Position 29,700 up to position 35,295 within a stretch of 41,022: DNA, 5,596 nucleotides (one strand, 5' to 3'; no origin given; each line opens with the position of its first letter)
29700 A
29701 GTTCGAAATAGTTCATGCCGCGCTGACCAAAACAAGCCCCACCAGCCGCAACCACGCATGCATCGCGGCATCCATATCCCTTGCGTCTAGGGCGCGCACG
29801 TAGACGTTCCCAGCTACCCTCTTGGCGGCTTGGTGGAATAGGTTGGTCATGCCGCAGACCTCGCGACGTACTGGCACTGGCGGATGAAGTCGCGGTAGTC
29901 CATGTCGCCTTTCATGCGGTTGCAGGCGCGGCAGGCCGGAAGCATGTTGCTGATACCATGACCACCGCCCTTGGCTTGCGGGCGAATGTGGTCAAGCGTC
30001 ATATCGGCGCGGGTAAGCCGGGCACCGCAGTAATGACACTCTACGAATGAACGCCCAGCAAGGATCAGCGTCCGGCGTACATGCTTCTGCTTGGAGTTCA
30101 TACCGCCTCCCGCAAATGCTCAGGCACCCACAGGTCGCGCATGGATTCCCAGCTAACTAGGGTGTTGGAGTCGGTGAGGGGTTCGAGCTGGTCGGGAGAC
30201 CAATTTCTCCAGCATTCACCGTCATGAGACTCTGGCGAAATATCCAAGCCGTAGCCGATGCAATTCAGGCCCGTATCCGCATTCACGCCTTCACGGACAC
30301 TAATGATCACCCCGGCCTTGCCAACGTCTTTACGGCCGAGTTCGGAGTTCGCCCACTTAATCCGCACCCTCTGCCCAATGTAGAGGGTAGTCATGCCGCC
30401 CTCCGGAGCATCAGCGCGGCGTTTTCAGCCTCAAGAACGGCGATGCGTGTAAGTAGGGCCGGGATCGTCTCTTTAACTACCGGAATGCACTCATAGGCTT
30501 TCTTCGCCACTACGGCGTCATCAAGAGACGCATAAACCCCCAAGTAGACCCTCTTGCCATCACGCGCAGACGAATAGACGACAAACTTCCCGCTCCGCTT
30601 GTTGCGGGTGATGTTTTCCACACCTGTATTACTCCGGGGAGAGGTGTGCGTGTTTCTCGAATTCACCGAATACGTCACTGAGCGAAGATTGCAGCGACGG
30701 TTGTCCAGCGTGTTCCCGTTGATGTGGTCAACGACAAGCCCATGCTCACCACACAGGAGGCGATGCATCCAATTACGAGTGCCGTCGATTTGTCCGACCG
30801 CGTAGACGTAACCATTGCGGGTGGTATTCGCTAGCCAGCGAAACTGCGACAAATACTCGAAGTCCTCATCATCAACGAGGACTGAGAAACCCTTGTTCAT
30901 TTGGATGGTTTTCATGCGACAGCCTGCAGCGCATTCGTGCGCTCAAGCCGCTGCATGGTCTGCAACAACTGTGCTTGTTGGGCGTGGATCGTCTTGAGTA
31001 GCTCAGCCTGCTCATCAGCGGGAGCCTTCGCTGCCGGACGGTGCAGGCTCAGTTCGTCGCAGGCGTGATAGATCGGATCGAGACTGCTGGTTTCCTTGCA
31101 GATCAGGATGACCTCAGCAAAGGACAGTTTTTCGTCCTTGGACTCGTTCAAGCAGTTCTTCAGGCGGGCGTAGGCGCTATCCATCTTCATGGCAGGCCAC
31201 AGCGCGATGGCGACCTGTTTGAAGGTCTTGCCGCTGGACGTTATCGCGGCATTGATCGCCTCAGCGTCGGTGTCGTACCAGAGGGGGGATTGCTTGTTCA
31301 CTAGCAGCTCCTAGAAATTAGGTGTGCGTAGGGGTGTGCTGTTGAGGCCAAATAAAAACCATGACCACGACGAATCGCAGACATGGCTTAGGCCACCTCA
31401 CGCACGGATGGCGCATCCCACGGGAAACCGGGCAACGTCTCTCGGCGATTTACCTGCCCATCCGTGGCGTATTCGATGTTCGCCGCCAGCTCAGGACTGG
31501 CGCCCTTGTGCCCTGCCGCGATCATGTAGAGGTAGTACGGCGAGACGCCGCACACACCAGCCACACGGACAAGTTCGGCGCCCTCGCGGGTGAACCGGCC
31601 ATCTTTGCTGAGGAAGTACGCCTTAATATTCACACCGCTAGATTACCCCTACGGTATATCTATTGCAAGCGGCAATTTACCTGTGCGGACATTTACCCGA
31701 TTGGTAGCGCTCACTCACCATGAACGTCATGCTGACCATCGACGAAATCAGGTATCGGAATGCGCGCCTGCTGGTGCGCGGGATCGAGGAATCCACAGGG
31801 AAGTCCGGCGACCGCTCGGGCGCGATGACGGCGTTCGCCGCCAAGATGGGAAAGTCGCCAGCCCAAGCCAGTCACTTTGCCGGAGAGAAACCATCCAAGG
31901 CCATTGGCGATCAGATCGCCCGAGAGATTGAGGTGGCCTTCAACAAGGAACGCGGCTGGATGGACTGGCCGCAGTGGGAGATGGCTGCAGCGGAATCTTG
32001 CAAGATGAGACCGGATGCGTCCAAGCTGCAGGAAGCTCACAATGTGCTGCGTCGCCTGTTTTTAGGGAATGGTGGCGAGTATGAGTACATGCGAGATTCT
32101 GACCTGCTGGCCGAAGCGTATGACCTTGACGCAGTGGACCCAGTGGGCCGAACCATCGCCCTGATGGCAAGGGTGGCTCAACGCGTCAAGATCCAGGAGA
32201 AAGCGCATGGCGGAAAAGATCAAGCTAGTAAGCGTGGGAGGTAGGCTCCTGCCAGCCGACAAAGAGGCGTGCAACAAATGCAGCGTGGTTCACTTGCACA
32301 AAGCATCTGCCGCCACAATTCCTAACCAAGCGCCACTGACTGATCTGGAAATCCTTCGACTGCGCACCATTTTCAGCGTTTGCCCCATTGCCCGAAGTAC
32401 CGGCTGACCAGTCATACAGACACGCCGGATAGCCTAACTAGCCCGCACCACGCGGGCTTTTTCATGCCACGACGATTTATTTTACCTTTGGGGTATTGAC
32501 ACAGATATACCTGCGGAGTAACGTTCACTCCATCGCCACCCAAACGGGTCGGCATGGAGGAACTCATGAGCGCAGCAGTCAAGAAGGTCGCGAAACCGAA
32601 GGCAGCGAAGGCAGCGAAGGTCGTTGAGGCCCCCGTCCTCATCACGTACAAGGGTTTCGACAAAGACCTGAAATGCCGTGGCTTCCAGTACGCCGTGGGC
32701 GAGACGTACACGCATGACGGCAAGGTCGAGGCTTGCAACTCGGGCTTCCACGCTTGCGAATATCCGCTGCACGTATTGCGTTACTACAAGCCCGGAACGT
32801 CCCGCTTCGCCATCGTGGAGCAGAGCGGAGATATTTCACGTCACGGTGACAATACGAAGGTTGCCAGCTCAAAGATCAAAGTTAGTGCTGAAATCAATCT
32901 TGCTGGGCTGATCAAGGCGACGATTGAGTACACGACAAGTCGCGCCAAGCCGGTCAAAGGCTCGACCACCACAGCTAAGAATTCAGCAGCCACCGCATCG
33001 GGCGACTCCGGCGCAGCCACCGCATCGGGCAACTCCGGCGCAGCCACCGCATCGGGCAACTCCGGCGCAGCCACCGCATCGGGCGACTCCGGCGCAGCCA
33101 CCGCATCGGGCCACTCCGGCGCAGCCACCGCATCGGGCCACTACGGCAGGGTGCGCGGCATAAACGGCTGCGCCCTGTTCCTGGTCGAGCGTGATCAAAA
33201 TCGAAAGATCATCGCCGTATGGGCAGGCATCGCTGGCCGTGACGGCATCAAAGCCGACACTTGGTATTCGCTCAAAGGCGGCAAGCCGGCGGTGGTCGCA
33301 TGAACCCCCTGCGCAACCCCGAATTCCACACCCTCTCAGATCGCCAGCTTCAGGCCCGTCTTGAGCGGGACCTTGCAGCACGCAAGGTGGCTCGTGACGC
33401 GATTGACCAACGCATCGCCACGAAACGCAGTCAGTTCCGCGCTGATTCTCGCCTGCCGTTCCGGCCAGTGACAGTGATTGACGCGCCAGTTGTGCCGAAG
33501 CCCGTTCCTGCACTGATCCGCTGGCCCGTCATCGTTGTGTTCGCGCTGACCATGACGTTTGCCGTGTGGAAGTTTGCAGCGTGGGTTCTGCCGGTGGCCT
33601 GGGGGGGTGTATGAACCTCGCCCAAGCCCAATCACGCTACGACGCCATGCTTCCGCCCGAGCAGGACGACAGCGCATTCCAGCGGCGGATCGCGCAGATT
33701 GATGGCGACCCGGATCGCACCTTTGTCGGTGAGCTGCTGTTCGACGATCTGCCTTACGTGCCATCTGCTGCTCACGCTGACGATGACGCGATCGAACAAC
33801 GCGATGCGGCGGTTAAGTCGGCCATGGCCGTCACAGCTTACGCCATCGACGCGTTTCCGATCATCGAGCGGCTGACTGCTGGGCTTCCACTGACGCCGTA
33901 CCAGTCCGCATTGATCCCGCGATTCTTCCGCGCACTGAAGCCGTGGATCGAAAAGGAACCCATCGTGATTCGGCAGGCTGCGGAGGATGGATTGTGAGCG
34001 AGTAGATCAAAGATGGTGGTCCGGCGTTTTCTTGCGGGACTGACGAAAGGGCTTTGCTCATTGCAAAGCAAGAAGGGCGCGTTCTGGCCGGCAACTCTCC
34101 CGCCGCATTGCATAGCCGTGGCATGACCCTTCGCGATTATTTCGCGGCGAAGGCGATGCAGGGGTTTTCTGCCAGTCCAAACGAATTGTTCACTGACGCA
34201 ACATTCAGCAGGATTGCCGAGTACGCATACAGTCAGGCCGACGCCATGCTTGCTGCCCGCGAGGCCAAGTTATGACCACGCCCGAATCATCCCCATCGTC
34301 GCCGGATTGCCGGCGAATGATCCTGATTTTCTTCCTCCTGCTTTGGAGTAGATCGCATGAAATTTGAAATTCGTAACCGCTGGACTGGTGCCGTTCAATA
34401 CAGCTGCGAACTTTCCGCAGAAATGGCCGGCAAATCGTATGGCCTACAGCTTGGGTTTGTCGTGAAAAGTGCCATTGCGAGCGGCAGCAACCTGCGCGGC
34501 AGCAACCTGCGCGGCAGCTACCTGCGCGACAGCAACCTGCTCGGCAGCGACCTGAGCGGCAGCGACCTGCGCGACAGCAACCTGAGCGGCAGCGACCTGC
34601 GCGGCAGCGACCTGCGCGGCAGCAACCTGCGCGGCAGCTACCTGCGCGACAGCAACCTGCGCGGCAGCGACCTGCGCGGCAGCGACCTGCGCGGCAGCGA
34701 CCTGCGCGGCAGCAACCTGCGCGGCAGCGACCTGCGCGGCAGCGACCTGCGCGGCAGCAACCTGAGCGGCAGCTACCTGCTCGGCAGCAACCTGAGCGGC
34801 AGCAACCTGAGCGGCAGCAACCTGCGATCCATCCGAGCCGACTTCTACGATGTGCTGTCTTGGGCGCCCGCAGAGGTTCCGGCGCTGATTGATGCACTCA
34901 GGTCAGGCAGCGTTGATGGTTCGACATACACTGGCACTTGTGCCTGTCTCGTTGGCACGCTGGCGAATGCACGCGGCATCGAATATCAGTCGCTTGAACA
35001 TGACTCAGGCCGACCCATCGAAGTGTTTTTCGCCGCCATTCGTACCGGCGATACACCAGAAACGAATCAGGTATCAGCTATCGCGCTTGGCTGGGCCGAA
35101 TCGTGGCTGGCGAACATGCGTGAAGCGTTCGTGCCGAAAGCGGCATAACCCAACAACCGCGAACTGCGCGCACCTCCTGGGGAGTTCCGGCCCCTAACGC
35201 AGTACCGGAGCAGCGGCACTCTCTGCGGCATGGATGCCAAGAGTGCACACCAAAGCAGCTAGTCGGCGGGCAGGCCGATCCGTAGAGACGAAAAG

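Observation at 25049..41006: Genetic-code partition: lysogeny/early genes use TAG as a terminator, late genes never do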

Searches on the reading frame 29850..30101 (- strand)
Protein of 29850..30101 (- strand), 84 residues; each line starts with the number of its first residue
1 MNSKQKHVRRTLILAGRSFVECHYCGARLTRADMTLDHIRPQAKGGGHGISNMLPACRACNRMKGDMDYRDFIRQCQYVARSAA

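Call 29: search_protein_families(library=phrogs, max_evalue=0.001, proteins=[window:29850-30101:-])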
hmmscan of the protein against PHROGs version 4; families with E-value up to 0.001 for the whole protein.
window:29850-30101:- (84 aa): 27 families (the best 25 are shown)
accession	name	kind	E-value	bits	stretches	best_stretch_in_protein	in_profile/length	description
phrog_2118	-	DNA, RNA and nucleotide metabolism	2.8e-19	70.8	1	20-77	177-234/301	HNH endonuclease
phrog_2214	-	DNA, RNA and nucleotide metabolism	6e-16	59.6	1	6-80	182-252/429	HNH endonuclease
phrog_1035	-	DNA, RNA and nucleotide metabolism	2.2e-15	58.2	1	21-82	161-228/271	endonuclease VII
phrog_5718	-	DNA, RNA and nucleotide metabolism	1.7e-14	54.6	1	6-77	116-186/394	HNH endonuclease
phrog_338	-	DNA, RNA and nucleotide metabolism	2.6e-12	47.8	1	9-70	199-265/340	HNH endonuclease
phrog_16726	-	DNA, RNA and nucleotide metabolism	5e-12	47.1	1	6-70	81-146/308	HNH endonuclease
phrog_8660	-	DNA, RNA and nucleotide metabolism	1.3e-11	46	1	7-68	112-180/196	HNH endonuclease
phrog_7785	-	DNA, RNA and nucleotide metabolism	3.4e-10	41.1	1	15-70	66-119/147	HNH endonuclease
phrog_14314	-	DNA, RNA and nucleotide metabolism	6e-10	40.8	1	19-64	16-61/252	HNH endonuclease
phrog_6050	-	DNA, RNA and nucleotide metabolism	6.4e-10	39.4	1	17-79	309-374/402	HNH endonuclease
phrog_16986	-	unknown function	5.8e-09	36.9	1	16-67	17-68/248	-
phrog_333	-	DNA, RNA and nucleotide metabolism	1.1e-08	36.3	1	17-68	31-82/138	HNH endonuclease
phrog_9545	-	DNA, RNA and nucleotide metabolism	5.4e-08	33.7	1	32-67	132-167/206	HNH endonuclease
phrog_1271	-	DNA, RNA and nucleotide metabolism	7.7e-08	33.1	1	6-68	254-319/361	HNH endonuclease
phrog_960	-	DNA, RNA and nucleotide metabolism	1.8e-07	30.6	1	18-75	226-285/991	HNH endonuclease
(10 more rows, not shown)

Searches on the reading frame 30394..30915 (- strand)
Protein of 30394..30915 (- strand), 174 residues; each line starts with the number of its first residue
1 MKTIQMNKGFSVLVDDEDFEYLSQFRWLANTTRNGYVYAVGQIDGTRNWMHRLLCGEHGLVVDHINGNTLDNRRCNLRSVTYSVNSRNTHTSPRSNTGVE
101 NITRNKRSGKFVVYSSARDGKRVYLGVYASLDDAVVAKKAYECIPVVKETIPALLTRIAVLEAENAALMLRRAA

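Call 29: search_protein_families(library=phrogs, max_evalue=0.001, proteins=[window:30394-30915:-])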
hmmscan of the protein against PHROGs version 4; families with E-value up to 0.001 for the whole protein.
window:30394-30915:- (174 aa): 10 families
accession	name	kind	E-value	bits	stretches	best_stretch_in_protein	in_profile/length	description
phrog_99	-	DNA, RNA and nucleotide metabolism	5.8e-29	102.9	1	18-140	117-254/383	HNH endonuclease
phrog_4578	-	DNA, RNA and nucleotide metabolism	5.9e-19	69.3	1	58-141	28-110/130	HNH endonuclease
phrog_30377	-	DNA, RNA and nucleotide metabolism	9.4e-09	36.3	1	44-114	6-79/82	HNH endonuclease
phrog_36769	-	unknown function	3.3e-08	34.2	1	42-109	233-310/367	-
phrog_374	-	DNA, RNA and nucleotide metabolism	5e-08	33.2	1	48-140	314-401/617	HNH endonuclease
phrog_3593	-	DNA, RNA and nucleotide metabolism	1e-07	32.9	1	58-137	109-188/210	HNH endonuclease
phrog_59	-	DNA, RNA and nucleotide metabolism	1.1e-06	29.4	1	32-114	172-246/423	HNH endonuclease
phrog_959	-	DNA, RNA and nucleotide metabolism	6.9e-06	26.9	1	60-107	77-124/138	HNH endonuclease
phrog_10822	-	DNA, RNA and nucleotide metabolism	0.00067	20.4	1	45-80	107-139/245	HNH endonuclease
phrog_13470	-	DNA, RNA and nucleotide metabolism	0.00098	20.3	0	76-142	70-139/152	HNH endonuclease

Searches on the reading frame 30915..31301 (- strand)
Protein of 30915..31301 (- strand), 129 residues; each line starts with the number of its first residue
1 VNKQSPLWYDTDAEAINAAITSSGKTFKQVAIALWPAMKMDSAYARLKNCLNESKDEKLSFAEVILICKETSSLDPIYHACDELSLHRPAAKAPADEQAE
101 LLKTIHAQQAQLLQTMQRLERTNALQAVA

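Call 15: search_protein_families(library=pfam, max_evalue=0.01, proteins=[window:30915-31301:-])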
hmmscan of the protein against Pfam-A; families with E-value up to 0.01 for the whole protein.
window:30915-31301:- (129 aa): 1 family
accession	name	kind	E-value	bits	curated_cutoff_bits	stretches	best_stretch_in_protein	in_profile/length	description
PF06892.16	Phage_CP76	-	0.0059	16.9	26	0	37-104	22-88/146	Phage regulatory protein CII (CP76)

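Call 16: search_protein_families(library=phrogs, max_evalue=0.001, proteins=[window:30915-31301:-])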
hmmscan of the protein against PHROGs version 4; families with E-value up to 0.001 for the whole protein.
window:30915-31301:- (129 aa): 1 family
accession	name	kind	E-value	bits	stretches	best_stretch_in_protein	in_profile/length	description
phrog_24214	-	unknown function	1.4e-12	49.1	1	3-122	4-125/127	-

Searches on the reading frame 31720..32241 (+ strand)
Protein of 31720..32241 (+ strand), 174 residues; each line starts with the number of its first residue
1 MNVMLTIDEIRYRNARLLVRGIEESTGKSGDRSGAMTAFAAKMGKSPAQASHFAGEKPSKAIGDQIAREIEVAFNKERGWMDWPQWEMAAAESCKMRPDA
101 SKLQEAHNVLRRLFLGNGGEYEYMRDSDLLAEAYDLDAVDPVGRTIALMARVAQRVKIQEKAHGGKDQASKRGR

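Call 15: search_protein_families(library=pfam, max_evalue=0.01, proteins=[window:31720-32241:+])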
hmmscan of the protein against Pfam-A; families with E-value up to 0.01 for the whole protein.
window:31720-32241:+ (174 aa): 0 families

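Call 16: search_protein_families(library=phrogs, max_evalue=0.001, proteins=[window:31720-32241:+])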
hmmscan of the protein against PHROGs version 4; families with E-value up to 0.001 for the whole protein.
window:31720-32241:+ (174 aa): 2 families
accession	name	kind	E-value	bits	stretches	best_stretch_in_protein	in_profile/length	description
phrog_12107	-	transcription regulation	2e-08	35.3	1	4-113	1-110/142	transcriptional repressor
phrog_5736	-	transcription regulation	1.9e-05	25.8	1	34-93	20-77/133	transcriptional regulator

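Call 69: search_protein_families(library=pfam, max_evalue=5, proteins=[window:31720-32241:+])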
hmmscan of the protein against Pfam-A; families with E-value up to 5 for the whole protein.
window:31720-32241:+ (174 aa): 0 families

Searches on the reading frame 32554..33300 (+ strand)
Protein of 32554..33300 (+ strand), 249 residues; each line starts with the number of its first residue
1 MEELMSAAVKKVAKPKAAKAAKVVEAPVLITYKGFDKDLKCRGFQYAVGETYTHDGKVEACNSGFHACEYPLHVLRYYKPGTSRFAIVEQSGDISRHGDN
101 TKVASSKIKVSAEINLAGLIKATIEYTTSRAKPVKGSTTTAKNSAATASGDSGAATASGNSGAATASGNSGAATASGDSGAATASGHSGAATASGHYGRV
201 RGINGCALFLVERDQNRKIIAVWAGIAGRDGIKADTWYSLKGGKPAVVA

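Call 15: search_protein_families(library=pfam, max_evalue=0.01, proteins=[window:32554-33300:+])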
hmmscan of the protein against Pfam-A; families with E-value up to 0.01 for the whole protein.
window:32554-33300:+ (249 aa): 2 families
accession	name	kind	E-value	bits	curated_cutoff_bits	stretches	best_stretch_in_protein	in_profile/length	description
PF24703.2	DUF7666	-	5.6e-37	126.6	27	1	30-121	2-94/95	Domain of unknown function (DUF7666)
PF01391.23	Collagen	-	0.0028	17.8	27.2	1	150-198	4-52/60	Collagen triple helix repeat (20 copies)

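Call 16: search_protein_families(library=phrogs, max_evalue=0.001, proteins=[window:32554-33300:+])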
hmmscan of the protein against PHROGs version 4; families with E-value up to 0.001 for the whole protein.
window:32554-33300:+ (249 aa): 6 families
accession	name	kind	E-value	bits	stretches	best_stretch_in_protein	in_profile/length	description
phrog_4433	-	unknown function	3.2e-76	257.7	2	24-196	8-182/312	-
phrog_14105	-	unknown function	2.2e-20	74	1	27-173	8-148/297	-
phrog_23265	-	unknown function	8.8e-15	55.6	1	168-244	139-215/222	-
phrog_27197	-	unknown function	4.9e-13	50.4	1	158-244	2-92/97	-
phrog_9215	-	unknown function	1e-07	32.9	1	29-88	66-130/268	-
phrog_366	-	tail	0.00011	22.8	1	124-198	293-357/474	tail fiber protein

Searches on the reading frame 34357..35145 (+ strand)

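Call 29: search_protein_families(library=phrogs, max_evalue=0.001, proteins=[window:34357-35145:+])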
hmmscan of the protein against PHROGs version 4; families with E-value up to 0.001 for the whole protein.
window:34357-35145:+ (263 aa): 7 families
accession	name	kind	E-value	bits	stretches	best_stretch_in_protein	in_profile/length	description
phrog_7713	-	unknown function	6.3e-30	104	3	110-159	31-82/103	-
phrog_31265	-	unknown function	4.8e-29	103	1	1-156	1-146/264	-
phrog_31567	-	unknown function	7.7e-23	82.1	1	2-69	9-73/151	-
phrog_923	-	unknown function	1.3e-17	63.8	1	45-159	788-898/990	-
phrog_15350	-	unknown function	6.5e-14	52.6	1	43-167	148-270/494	-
phrog_30240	-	unknown function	2.1e-09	37.7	1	59-158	153-252/438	-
phrog_12514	-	unknown function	3.9e-08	34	1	44-143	144-243/287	-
